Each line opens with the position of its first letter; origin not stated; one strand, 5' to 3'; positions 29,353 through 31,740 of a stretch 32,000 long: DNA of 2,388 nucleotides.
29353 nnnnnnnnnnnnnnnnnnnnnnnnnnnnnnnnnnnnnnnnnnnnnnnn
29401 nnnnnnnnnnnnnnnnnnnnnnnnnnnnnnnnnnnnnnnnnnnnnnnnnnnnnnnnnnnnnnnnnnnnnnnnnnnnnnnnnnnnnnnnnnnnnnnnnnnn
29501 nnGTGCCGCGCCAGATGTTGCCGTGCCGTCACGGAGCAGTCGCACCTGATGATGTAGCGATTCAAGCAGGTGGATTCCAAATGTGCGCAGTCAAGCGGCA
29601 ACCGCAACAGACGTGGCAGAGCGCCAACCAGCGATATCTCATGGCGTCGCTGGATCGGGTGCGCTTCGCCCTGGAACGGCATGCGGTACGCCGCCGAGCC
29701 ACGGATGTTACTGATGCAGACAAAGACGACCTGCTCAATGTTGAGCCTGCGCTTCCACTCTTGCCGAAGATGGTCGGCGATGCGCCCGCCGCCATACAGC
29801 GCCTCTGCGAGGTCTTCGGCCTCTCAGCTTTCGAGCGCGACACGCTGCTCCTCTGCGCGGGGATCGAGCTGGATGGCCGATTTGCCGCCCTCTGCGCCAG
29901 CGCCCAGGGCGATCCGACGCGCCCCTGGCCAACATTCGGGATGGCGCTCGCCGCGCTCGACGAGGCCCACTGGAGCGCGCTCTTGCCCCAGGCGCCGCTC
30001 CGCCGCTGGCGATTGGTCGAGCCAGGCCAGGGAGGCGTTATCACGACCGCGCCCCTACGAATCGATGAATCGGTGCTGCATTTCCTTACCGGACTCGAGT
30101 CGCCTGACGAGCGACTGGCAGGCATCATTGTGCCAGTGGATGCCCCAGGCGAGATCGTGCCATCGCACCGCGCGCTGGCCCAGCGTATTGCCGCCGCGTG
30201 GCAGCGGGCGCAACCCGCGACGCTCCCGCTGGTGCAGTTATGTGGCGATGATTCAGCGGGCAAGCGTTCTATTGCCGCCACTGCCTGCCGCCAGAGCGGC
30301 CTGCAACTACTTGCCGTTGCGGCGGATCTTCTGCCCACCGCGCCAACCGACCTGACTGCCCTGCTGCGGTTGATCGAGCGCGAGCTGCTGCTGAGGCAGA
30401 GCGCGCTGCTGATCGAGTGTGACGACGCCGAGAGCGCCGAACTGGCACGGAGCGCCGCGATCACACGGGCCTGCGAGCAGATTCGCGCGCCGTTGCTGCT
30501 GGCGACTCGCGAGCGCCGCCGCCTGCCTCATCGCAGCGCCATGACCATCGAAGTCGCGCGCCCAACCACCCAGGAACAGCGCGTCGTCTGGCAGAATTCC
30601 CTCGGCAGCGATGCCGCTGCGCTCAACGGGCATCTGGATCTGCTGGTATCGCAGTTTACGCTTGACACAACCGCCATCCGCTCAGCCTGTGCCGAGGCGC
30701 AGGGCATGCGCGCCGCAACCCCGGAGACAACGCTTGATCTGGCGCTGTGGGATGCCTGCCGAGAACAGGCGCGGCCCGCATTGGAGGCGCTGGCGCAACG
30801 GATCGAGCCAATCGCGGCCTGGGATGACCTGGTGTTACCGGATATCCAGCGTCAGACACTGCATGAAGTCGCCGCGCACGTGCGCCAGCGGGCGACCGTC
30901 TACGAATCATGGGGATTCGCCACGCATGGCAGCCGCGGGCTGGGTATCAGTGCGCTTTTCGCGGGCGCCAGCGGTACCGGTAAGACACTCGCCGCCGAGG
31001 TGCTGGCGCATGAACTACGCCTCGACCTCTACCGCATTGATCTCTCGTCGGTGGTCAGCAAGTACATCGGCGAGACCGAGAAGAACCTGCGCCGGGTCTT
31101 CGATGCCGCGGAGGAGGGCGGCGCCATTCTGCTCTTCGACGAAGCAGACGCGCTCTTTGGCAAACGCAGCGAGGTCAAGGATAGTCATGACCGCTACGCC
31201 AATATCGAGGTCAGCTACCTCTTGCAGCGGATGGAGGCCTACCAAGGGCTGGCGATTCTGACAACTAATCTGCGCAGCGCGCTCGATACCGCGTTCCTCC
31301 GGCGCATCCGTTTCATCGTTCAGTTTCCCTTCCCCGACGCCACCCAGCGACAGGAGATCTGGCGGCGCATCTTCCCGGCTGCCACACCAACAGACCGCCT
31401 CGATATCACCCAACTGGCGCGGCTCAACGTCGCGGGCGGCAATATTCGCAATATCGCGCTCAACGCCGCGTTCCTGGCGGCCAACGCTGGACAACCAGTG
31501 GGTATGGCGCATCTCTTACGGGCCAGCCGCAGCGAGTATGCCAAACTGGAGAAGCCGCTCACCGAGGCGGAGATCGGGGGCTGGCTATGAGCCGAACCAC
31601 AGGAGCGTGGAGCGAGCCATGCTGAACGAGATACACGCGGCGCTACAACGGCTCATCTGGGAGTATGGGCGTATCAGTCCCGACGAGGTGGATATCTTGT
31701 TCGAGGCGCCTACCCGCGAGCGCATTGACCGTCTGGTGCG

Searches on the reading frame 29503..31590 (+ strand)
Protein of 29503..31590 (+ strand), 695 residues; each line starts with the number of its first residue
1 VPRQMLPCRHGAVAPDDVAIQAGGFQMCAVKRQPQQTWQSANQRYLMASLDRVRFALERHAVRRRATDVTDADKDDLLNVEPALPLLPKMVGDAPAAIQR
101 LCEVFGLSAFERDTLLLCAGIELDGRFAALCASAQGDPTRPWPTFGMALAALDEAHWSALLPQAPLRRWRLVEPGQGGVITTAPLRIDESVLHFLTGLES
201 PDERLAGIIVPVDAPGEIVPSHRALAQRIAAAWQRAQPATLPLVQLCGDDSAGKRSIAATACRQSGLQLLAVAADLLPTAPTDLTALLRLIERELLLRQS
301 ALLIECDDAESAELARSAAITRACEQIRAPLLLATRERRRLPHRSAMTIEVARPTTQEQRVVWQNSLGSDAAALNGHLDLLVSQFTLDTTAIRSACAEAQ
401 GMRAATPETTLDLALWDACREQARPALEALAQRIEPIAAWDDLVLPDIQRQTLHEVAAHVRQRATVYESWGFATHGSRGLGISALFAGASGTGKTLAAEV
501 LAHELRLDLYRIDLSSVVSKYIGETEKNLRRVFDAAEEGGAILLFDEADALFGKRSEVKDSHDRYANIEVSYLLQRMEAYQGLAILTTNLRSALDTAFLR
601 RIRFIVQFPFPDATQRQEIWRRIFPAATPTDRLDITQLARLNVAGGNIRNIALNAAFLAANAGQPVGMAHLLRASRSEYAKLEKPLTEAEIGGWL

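Call 3: search_protein_families(library=pfam, proteins=[window:29503-31590:+], max_evalue=0.01)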
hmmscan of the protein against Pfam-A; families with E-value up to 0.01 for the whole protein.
window:29503-31590:+ (695 aa): 4 families
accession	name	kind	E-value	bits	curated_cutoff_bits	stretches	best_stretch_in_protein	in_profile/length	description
PF00004.35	AAA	-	1.1e-25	91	21.2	1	485-609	2-130/131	ATPase family associated with various cellular activities (AAA)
PF22977.2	WHD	-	3.1e-20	73.2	27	1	96-207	96-219/221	Winged helix domain, variant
PF13401.12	AAA_22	-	0.002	18.9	27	0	485-516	9-43/130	AAA domain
PF07724.20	AAA_2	-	0.0065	17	27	0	482-549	4-85/166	AAA domain (Cdc48 subfamily)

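Call 4: search_protein_families(library=padloc, proteins=[window:29503-31590:+], max_evalue=0.01)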
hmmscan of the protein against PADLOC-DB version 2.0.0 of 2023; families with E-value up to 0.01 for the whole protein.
window:29503-31590:+ (695 aa): 6 families
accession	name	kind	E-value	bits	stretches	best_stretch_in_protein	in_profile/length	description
PDLC02196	IetA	-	6.6e-32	109.3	1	433-656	81-298/374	-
PDLC04232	IetA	-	7.8e-25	86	1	420-626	62-261/330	-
PDLC02195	IetA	-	5.8e-21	73.2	1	483-652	139-309/395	-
PDLC04231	IetA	-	1.3e-17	62.5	1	439-614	82-250/262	-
PDLC00914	TRIP13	-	5.4e-15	53.6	1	485-640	75-246/302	TRIP13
PDLC00915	TRIP13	-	7.3e-12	43.3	1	438-622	26-222/302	TRIP13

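Call 5: search_protein_families(library=ncbifam, proteins=[window:29503-31590:+], max_evalue=0.01)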
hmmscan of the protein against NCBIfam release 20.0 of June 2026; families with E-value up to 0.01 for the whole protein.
window:29503-31590:+ (695 aa): 15 families
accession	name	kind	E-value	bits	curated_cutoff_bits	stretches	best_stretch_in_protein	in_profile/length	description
NF042959.1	IteA_antiphage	equivalog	2e-28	99.6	510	1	433-656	84-301/367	anti-phage ATPase IteA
TIGR01242.2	TIGR01242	subfamily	1.9e-22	79.8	500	1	447-664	120-340/362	proteasome-activating nucleotidase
NF003069.1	PRK03992.1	subfamily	4e-22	78.9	500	1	484-672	168-366/379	proteasome-activating nucleotidase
TIGR01243.1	CDC48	subfamily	2.3e-19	69.2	802.65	1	484-641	215-376/733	CDC48 family AAA ATPase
NF047748.1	PrtsmActNtasePan1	equivalog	1.5e-17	63.8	750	1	484-660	185-370/405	proteasome-activating nucleotidase Pan1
NF041006.2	cell_div_CdvC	equivalog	1.5e-17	63.5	650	1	484-651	137-314/370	cell division protein CdvC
NF047747.1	PrtsmActNtasePan2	equivalog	1.8e-16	60.4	700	1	484-662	188-375/397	proteasome-activating nucleotidase Pan2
TIGR01241.2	FtsH_fam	equivalog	4.4e-15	55.5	600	1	484-674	198-398/598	ATP-dependent zinc metalloprotease FtsH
NF008004.0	PRK10733.1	equivalog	4.4e-11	41.5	1008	1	484-665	188-378/644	ATP-dependent zinc metalloprotease FtsH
TIGR03922.1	T7SS_EccA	equivalog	1.2e-07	30.7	466.65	1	485-587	316-421/557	type VII secretion AAA-ATPase EccA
NF003229.0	PRK04195.1-5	equivalog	8.6e-07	28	280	1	483-554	46-118/413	replication factor C large subunit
TIGR03689.1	pup_AAA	equivalog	2e-06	26.8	504.75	1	485-630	220-384/512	proteasome ATPase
TIGR02881.1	spore_V_K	equivalog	0.00087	18.4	422.95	1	483-582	44-142/261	stage V sporulation protein K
TIGR02639.1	ClpA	equivalog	0.0016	16.7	993.15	1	483-520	489-526/734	ATP-dependent Clp protease ATP-binding subunit ClpA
NF001679.0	PRK00440.1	equivalog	0.0017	17.5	303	1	485-551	43-115/322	replication factor C small subunit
